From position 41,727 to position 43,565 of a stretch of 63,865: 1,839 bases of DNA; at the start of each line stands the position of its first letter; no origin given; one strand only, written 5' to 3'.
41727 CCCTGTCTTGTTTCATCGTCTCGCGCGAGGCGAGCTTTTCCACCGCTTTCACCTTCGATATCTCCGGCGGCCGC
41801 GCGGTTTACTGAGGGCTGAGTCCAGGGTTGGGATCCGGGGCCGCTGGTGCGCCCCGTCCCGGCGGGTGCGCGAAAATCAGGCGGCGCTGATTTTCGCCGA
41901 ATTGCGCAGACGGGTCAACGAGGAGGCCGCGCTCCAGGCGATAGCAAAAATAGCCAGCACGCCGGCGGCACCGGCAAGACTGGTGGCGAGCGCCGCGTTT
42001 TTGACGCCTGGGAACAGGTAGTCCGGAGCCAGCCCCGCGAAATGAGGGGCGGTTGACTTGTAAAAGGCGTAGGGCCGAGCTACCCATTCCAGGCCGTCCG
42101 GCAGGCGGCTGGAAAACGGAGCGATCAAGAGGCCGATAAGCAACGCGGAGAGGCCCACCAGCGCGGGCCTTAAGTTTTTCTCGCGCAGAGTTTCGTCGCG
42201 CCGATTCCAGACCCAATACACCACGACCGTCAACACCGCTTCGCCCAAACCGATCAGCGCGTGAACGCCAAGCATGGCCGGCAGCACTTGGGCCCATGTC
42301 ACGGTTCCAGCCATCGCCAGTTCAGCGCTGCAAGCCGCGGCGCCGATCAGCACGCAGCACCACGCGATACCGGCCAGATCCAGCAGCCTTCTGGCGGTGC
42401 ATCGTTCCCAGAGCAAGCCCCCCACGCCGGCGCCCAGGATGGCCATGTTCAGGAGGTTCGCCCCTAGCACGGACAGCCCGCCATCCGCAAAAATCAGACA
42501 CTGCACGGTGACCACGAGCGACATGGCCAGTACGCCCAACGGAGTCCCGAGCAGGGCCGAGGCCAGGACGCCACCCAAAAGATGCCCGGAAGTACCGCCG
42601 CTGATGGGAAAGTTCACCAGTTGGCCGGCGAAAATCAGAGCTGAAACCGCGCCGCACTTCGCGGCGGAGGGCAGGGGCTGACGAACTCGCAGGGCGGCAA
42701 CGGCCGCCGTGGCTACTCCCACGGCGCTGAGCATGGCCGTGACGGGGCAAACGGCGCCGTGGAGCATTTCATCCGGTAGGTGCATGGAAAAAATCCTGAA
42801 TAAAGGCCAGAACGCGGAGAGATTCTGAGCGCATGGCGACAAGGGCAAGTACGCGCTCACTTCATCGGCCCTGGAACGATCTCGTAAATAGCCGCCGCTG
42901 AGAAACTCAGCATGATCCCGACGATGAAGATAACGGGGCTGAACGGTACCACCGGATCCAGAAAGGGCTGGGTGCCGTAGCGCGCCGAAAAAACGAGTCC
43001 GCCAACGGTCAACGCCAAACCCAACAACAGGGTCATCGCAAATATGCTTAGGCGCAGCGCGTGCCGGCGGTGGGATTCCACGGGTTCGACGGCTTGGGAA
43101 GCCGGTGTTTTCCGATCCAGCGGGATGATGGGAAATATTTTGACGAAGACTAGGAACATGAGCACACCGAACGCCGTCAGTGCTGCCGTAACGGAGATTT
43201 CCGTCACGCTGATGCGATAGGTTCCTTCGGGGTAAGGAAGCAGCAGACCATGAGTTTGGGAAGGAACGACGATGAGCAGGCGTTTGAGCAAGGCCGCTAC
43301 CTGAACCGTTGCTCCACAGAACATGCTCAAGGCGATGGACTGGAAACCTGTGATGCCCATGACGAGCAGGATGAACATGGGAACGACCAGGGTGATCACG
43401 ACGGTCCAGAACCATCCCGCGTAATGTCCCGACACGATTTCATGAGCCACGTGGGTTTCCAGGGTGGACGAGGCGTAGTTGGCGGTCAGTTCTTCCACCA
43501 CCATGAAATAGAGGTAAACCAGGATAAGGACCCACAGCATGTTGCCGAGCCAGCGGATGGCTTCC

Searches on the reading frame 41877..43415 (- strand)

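Call 11: search_protein_families(library=ncbifam, proteins=[window:41877-43415:-], max_evalue=0.001)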
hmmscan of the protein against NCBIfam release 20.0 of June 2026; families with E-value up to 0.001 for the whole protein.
window:41877-43415:- (512 aa): 11 families
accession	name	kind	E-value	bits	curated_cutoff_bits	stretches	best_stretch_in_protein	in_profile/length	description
NF004902.0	PRK06265.1-1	equivalog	7.7e-34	117.2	219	1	211-409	1-202/213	cobalt transporter CbiM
NF005598.0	PRK07331.1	equivalog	1.2e-18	67.6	401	1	211-431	1-241/323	cobalt transporter CbiM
NF008873.0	PRK11909.1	equivalog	1.8e-18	67.2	225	1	211-409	1-216/230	cobalt transporter CbiM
NF006184.0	PRK08319.1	equivalog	1.2e-11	44.6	180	1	211-410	1-212/224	energy-coupling factor ABC transporter permease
NF004909.0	PRK06265.2-5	equivalog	7.4e-11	42.5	172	1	228-372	13-156/196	cobalt transporter CbiM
NF004905.0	PRK06265.1-5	equivalog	1.2e-08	35.3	173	1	211-410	1-197/205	cobalt transporter CbiM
TIGR00123.1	cbiM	equivalog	2e-08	34.4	184.15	1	212-399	2-200/214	cobalt ECF transporter S component CbiM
NF004903.0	PRK06265.1-3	equivalog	5.2e-07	29.3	193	1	211-384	2-170/211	cobalt transporter CbiM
NF004904.0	PRK06265.1-4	equivalog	8.1e-07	28.9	172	1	211-402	1-190/206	cobalt transporter CbiM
NF004907.0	PRK06265.2-2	subfamily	3.9e-05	23.3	200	1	209-327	19-130/221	cobalt transporter CbiM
NF004932.0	PRK06287.1-3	equivalog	7.6e-05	23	191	1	422-500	14-92/105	cobalt transport protein CbiN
